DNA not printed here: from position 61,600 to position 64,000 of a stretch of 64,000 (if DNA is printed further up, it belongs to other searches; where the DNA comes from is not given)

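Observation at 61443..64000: AT-rich cassette beside the pheT att-like scar: sensor-like giant protein with a membrane-helix tail plus a Cys-rich partner, a candidate undescribed defence-like module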

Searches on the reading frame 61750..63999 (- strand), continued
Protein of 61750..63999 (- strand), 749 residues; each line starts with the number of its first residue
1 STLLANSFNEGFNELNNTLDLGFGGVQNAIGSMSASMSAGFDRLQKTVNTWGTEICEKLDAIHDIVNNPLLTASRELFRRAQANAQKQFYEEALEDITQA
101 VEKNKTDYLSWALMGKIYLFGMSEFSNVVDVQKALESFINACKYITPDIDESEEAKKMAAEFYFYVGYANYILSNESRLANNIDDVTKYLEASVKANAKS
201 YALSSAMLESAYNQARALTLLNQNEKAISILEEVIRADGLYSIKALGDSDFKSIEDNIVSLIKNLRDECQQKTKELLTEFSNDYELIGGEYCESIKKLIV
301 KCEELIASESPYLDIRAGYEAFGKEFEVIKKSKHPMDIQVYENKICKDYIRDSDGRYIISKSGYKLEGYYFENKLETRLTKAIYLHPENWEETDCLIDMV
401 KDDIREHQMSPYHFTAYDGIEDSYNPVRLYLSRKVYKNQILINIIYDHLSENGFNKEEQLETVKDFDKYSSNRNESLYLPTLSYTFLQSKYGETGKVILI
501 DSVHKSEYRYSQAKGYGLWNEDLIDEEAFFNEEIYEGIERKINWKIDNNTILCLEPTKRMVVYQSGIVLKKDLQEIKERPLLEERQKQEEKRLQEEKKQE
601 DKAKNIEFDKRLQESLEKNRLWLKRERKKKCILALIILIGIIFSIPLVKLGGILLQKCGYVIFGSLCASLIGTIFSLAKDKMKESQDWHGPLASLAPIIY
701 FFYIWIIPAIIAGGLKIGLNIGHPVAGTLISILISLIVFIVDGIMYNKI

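Call 39: search_protein_families(library=padloc, proteins=[L007:8373-10973:+, L007:10970-11713:+, L007:5749-8373:+, L024:10303-10926:+, L021:7404-7838:-, L001:9524-9880:-, L001:8665-9480:+, L032:6157-6438:+], max_evalue=0.01)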
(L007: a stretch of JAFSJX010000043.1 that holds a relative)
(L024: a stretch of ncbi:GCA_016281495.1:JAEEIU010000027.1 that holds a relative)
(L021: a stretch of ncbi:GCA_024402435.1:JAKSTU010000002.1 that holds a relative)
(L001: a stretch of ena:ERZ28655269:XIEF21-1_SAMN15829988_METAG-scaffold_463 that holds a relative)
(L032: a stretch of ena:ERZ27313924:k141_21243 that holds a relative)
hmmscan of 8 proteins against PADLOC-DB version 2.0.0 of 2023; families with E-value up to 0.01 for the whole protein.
L007:8373-10973:+ (866 aa): 24 families
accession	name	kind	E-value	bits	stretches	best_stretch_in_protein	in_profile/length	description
PDLC02196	IetA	-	9.3e-23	79.2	2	568-716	53-194/374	-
PDLC04232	IetA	-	9.6e-20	69.2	2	583-716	63-188/330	-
PDLC02195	IetA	-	1.5e-14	52.2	2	533-715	27-208/395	-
PDLC00915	TRIP13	-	2.6e-14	51.3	2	322-422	27-125/302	TRIP13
PDLC00281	PtuA1|PtuA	-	2.3e-08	31.6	1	619-665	17-63/448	AAA ATPase domain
PDLC03838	DolB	-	2.4e-08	31.7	0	321-385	136-191/375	-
PDLC04140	mad8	-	7e-08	30.3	1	641-840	29-164/314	mads_8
PDLC02911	VakA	-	1.4e-07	30.2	0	641-686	4-53/163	-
PDLC04606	PDC-M37B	-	2.4e-07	28.3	2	199-387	36-201/390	-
PDLC04231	IetA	-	3.4e-07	28.3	0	629-718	107-191/262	-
PDLC02373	dCTPase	-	8.8e-07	26.2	1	592-687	136-197/630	-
PDLC00914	TRIP13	-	1.6e-06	25.8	0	87-126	58-97/302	TRIP13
PDLC04562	PDC-M29A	-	3.2e-05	21.3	0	100-159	26-88/410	-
PDLC05079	PDC-S73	-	8.8e-05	19.5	0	608-660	165-212/752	-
PDLC02372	Nhi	-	0.00032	17.5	0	87-172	185-274/470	-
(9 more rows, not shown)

L007:10970-11713:+ (247 aa): 0 families

L007:5749-8373:+ (874 aa): 3 families
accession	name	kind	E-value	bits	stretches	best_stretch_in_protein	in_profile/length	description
PDLC04783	PDC-M72A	-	7.8e-20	69.5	2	797-873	244-320/392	-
PDLC02203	MzaA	-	2.2e-06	24.2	1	790-871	18-99/683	-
PDLC02908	Ankyrin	-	8.3e-06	22.3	1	715-847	724-833/880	-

L024:10303-10926:+ (207 aa): 0 families

L021:7404-7838:- (144 aa): 0 families

L001:9524-9880:- (118 aa): 15 families
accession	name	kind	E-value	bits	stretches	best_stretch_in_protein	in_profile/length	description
PDLC02926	HTH_VI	-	4.1e-11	41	1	11-86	3-78/92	-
PDLC03665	Control_protein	-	5.8e-09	34.1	1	5-69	4-69/77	control protein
PDLC03671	Control_protein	-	4.9e-07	27.9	1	7-72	12-77/84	control protein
PDLC03949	RmrA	-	6.8e-06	23.2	1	11-65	4-58/363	-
PDLC03666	Control_protein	-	7.4e-06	24.3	1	10-67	7-64/77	control protein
PDLC03954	RmrA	-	9.6e-06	22.7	1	3-79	4-79/380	-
PDLC03946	RmrA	-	1.8e-05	21.7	1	12-63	5-56/357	-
PDLC03952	RmrA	-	2.7e-05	21.2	1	4-62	17-75/395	-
PDLC04142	capH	-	3.8e-05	22.7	1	7-73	4-69/103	capH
PDLC03951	RmrA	-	4.6e-05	20.6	1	11-71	10-70/400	-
PDLC03536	REase_II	-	7.7e-05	20.4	1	5-73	6-74/237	Type II restriction enzyme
PDLC03948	RmrA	-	0.00025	18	1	8-65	7-64/397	-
PDLC03943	RmrA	-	0.00036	17.7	1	11-65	4-58/370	-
PDLC03664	Control_protein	-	0.0013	17.1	1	10-69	14-73/74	control protein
PDLC03947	RmrA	-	0.0037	14.1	1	5-64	7-66/383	-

L001:8665-9480:+ (271 aa): 1 family
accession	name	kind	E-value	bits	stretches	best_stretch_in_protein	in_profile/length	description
PDLC04962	PDC-S22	-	3.1e-132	437.8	1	3-267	6-271/281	-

L032:6157-6438:+ (93 aa): 0 families
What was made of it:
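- The XRE protein matches PADLOC regulator models such as HTH_VI, control protein and CapH (call 39).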

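Call 40: search_protein_families(library=ncbifam, proteins=[L007:8373-10973:+, L007:10970-11713:+, L007:5749-8373:+, L024:10303-10926:+, L021:7404-7838:-, L032:6157-6438:+], max_evalue=0.01)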
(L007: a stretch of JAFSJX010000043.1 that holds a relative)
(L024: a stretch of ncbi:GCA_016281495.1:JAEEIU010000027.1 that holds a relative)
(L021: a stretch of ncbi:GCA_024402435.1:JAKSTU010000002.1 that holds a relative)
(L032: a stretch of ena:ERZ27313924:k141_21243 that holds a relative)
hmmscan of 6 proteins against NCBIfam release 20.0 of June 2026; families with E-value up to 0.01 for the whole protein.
L007:8373-10973:+ (866 aa): 89 families (the best 25 are shown)
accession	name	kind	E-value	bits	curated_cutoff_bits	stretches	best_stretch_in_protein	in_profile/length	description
TIGR02881.1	spore_V_K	equivalog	1e-158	526.2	422.95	3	600-857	3-261/261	stage V sporulation protein K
TIGR02880.1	cbbX_cfxQ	equivalog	8.1e-139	461.7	459.25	3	313-585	10-278/284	CbbX protein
TIGR03922.1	T7SS_EccA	equivalog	5.2e-130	434.6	466.65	3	313-585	265-548/557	type VII secretion AAA-ATPase EccA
NF042959.1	IteA_antiphage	equivalog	6.8e-19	68.2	510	2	579-716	65-197/367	anti-phage ATPase IteA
TIGR01243.1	CDC48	subfamily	5.8e-17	61.3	802.65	1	299-725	154-572/733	CDC48 family AAA ATPase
NF003069.1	PRK03992.1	subfamily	8.3e-16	58.1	500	2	602-718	130-240/379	proteasome-activating nucleotidase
NF000868.0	PRK00080.1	equivalog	7.2e-14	51.4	282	2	323-432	24-111/330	Holliday junction branch migration DNA helicase RuvB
TIGR01242.2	TIGR01242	subfamily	1.8e-13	50.2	500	2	604-717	115-222/362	proteasome-activating nucleotidase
NF047747.1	PrtsmActNtasePan2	equivalog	6.8e-13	48.6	700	2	327-502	154-326/397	proteasome-activating nucleotidase Pan2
TIGR00635.1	ruvB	equivalog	8.4e-13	48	299.05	2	323-435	3-93/305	Holliday junction branch migration DNA helicase RuvB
NF003233.0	PRK04195.2-3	equivalog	3.2e-12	46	471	2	602-726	12-122/504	replication factor C large subunit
TIGR01241.2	FtsH_fam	equivalog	2.9e-11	42.8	600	2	590-713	149-265/598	ATP-dependent zinc metalloprotease FtsH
NF047748.1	PrtsmActNtasePan1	equivalog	5.5e-11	42.1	750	2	341-507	166-331/405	proteasome-activating nucleotidase Pan1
NF009881.0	PRK13341.1-2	equivalog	9e-11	40.4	651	2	102-245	54-189/736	AAA family ATPase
TIGR01448.2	helicase_RecD2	equivalog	1.7e-10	39.7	500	2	356-388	327-359/713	SF1B family DNA helicase RecD2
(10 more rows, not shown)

L007:10970-11713:+ (247 aa): 1 family
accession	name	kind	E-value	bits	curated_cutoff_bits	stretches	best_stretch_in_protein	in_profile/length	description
NF045510.1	4Cys_prefix_kin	domain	0.0011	19.1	24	1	33-43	16-26/26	4-Cys prefix domain-containing protein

L007:5749-8373:+ (874 aa): 10 families
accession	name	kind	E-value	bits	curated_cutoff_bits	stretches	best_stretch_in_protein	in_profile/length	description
NF043029.1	T4SS_AnkY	equivalog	2.3e-19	69.3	600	2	699-773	463-531/543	Dot/Icm T4SS effector AnkY/LegA9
NF043023.1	T4SS_AnkH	equivalog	5.1e-17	61.8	600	2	702-774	7-73/467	Dot/Icm T4SS effector AnkH/LegA3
NF041931.2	MzaA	equivalog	1.3e-16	60.6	800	2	790-871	9-90/726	MZA anti-phage system associated sigma-70 family RNA polymerase sigma factor MzaA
NF043022.1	T4SS_AnkG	equivalog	7.7e-15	54.6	500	2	712-774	383-444/455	Dot/Icm T4SS effector AnkG/AnkZ/LegA7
NF038106.1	gamma_NF038106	equivalog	9.5e-06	25.8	50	0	827-872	47-93/93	PA4642 family protein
NF033483.0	PknB_PASTA_kin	equivalog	5.7e-05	22.3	450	1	601-726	270-395/563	Stk1 family PASTA domain-containing Ser/Thr kinase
NF049861.1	SCO2400_fam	subfamily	0.0016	19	55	1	609-681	38-106/136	SCO2400 family protein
NF050100.1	SepX_GlpR_3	exception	0.0079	16.1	150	0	603-681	36-116/209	divisome protein SepX/GlpR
NF045509.1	CellDiv_HetF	equivalog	0.0086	14.4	1200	0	605-712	500-605/836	cell division protein HetF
NF045516.2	SepX_GlpR_1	exception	0.009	15.9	160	0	569-681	120-201/293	divisome protein SepX/GlpR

L024:10303-10926:+ (207 aa): 0 families

L021:7404-7838:- (144 aa): 0 families

L032:6157-6438:+ (93 aa): 1 family
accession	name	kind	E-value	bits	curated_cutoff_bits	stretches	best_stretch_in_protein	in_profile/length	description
TIGR01612.1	235kDa-fam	paralog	0.005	13.6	1615.85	1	3-52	116-165/2756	rhoptry protein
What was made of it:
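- Closest known: EccA. Same: In distant relatives a TPR protein is paired with an ATPase of the same CbbX/SpoVK/EccA clade (call 40).
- Its TIGR spore_V_K, CbbX and EccA scores are 1e-158 to 1e-130 (call 40).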

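Call 50: find_encoding_contigs(protein=P0101, flank=8000, max_places=2)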
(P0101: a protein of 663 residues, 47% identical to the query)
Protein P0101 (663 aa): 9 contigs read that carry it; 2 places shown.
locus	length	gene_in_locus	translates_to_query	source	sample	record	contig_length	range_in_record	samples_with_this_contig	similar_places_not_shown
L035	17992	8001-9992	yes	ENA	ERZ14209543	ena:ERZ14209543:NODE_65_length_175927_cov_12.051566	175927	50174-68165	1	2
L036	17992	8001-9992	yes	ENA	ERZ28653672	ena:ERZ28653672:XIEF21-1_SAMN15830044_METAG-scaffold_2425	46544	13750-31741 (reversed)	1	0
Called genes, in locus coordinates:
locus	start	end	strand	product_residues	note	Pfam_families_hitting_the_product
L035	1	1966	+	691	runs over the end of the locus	PF00999:Na_H_Exchanger, PF00359:PTS_EIIA_2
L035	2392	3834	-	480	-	PF01235:Na_Ala_symp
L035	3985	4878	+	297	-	PF02086:MethyltransfD12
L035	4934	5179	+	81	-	-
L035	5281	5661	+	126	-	PF04556:DpnII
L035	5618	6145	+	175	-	PF04556:DpnII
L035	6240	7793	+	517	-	PF00350:Dynamin_N (faint), PF03193:RsgA_GTPase (faint), PF01926:MMR_HSR1, PF02421:FeoB_N, PF00009:GTP_EFTU, PF01926:MMR_HSR1, PF02421:FeoB_N, PF14714:KH_dom-like, +7 more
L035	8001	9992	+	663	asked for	-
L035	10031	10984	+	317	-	-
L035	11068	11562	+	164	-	-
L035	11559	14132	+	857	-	PF05496:RuvB_N (faint), PF00158:Sigma54_activat (faint), PF00437:T2SSE (faint), PF17866:AAA_lid_6, PF00004:AAA, PF17866:AAA_lid_6, PF00004:AAA, PF17866:AAA_lid_6, +27 more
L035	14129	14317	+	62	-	PF13240:Zn_Ribbon_1 (faint), PF12773:DZR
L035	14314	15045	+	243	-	PF13248:Zn_ribbon_3 (weak), PF13240:Zn_Ribbon_1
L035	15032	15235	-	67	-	-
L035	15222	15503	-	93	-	PF01381:HTH_3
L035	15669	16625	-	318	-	PF13306:LRR_5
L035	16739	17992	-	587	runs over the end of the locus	PF18998:Flg_new_2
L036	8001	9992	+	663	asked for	-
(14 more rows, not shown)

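Call 51: find_encoding_contigs(protein=P0110, flank=8000, max_places=2)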
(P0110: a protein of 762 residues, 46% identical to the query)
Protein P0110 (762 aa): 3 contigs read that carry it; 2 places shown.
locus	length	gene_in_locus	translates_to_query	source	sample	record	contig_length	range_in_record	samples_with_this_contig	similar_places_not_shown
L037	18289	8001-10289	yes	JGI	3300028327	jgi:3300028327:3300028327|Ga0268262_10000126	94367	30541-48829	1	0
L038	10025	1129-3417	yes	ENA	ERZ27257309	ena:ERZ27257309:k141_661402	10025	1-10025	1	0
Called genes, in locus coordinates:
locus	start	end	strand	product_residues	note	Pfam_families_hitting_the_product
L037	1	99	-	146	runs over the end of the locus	PF05168:HEPN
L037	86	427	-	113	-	PF01909:NTP_transf_2, PF18765:Polbeta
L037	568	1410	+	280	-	PF14394:DUF4423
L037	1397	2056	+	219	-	PF13385:Laminin_G_3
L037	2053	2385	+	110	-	PF00989:PAS, PF13188:PAS_8 (weak), PF13426:PAS_9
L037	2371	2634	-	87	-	PF13411:MerR_1, PF00376:MerR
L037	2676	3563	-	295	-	PF09603:Fib_succ_major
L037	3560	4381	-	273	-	PF13568:OMP_b-brl_2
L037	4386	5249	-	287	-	PF08308:PEGA (weak)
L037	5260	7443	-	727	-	PF01642:MM_CoA_mutase, PF02310:B12-binding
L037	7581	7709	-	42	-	-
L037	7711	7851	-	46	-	-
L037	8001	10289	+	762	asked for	PF25390:WD40_RLD (weak), PF13540:RCC1_2, PF25390:WD40_RLD, PF13540:RCC1_2 (weak)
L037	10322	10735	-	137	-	PF01850:PIN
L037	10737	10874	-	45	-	-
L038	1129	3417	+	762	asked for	PF25390:WD40_RLD (weak), PF13540:RCC1_2, PF25390:WD40_RLD, PF13540:RCC1_2 (weak)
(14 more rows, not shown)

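Call 55: find_related_loci(query=A1, collection=viral_contigs, flank=8000)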
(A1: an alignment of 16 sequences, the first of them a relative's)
Query A1 (834 aa) in viral_contigs; peptide patterns used: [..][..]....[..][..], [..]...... (x = any residue, [..] = any of these).
362 stretches matched a pattern, but none encodes a relative of the query by tblastn (E <= 1e-3).

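Call 59: search_dna_similar(query=P0001, collection=phages, mode=protein, max_evalue=0.001, max_rows=10)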
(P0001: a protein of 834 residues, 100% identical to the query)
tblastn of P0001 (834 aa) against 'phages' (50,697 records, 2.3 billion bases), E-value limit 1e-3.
No match.

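Call 60: search_dna_similar(query=P0001, collection=plasmids, mode=protein, max_evalue=0.001, max_rows=10)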
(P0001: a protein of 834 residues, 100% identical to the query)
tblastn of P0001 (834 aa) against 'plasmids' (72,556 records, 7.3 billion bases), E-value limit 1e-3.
No match.
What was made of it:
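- Tried and rejected: Searches of IMG/VR, GenBank phages and PLSDB plasmids found no relatives, so a prophage or plasmid origin is unsupported (calls 55, 59, 60).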

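Call 67: find_homologous_proteins(query=L029:5861-6475:+, max_evalue=0.001)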
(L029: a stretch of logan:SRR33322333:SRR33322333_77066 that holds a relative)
Query L029:5861-6475:+ (204 aa): 20 proteins with E <= 0.001 among 212 candidates.
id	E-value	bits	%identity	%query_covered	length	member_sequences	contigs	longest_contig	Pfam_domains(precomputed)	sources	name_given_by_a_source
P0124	1.1e-89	317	71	99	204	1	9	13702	-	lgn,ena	-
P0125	3.1e-89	316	71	99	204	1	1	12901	-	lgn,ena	-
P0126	1.1e-88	314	71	99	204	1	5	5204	-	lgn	-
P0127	2.7e-88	313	71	100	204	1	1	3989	-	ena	-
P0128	3.2e-88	313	70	99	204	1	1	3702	-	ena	-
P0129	4.5e-87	309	69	99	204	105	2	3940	-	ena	-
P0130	9.0e-87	308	69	99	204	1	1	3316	-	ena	-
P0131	3.0e-86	306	69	99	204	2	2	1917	-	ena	-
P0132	3.2e-64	234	73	72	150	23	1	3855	-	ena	-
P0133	9.3e-64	233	73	72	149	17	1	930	-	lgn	-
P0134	4.1e-62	227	70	72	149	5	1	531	-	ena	-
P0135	6.3e-57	211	58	94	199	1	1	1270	-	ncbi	-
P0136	6.9e-56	207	58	94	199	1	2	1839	-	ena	-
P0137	3.0e-54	202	54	96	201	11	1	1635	-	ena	-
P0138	4.8e-54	201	57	94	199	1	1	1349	-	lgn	-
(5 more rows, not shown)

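Call 77: search_solved_structures(query=A2, max_evalue=1)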
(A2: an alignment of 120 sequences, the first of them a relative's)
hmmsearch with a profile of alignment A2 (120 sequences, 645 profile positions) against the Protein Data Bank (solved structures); distinct sequences matched with E-value up to 1: 9.
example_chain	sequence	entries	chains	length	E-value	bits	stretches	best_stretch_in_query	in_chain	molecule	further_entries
29vf_O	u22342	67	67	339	0.0044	18.9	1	535-582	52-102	TATA-box-binding protein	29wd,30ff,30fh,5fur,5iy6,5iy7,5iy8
6uxv_C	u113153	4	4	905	0.0064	18.4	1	421-577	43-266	SWI/SNF chromatin-remodeling complex subunit SNF5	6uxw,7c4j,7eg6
7egm_C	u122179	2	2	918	0.0066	18.3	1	421-577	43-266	SWI/SNF chromatin-remodeling complex subunit SNF5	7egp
3s84_A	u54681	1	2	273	0.045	15.6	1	334-464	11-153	Apolipoprotein A-IV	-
8ump_A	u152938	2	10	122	0.1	14.4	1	276-325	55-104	T33-ml35-redesigned-TPR-domain-fold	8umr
4fe8_A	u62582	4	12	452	0.15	13.9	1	445-571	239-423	Maltose-binding periplasmic protein,Huntingtin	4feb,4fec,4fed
8ohd_C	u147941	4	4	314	0.18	13.6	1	502-579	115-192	DDRGK domain-containing protein 1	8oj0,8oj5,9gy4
8qfc_D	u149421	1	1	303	0.18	13.6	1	502-579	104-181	DDRGK domain-containing protein 1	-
2csx_A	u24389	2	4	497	0.37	12.6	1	345-446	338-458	Methionyl-tRNA synthetase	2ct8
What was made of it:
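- Tried and rejected: A family profile against PDB sequences gave only low-complexity noise (call 77).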

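Call 78: search_protein_families(library=pfam, proteins=[L035:10031-10984:+, L035:11068-11562:+, L001:7568-7786:+, L032:6157-6438:+, L024:6779-7174:-], max_evalue=0.01)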
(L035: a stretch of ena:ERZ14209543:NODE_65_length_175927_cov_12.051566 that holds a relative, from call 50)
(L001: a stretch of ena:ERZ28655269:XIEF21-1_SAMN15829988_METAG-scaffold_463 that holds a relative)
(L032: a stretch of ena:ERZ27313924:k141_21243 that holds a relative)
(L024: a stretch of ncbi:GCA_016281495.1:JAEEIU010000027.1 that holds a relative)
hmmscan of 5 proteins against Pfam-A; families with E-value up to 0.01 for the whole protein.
L035:10031-10984:+ (317 aa): 0 families

L035:11068-11562:+ (164 aa): 1 family
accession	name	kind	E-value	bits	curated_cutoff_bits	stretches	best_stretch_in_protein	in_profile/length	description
PF00687.26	Ribosomal_L1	-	0.00035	20.6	32.2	1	36-112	91-162/198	Ribosomal protein L1p/L10e family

L001:7568-7786:+ (72 aa): 0 families

L032:6157-6438:+ (93 aa): 0 families

L024:6779-7174:- (131 aa): 0 families
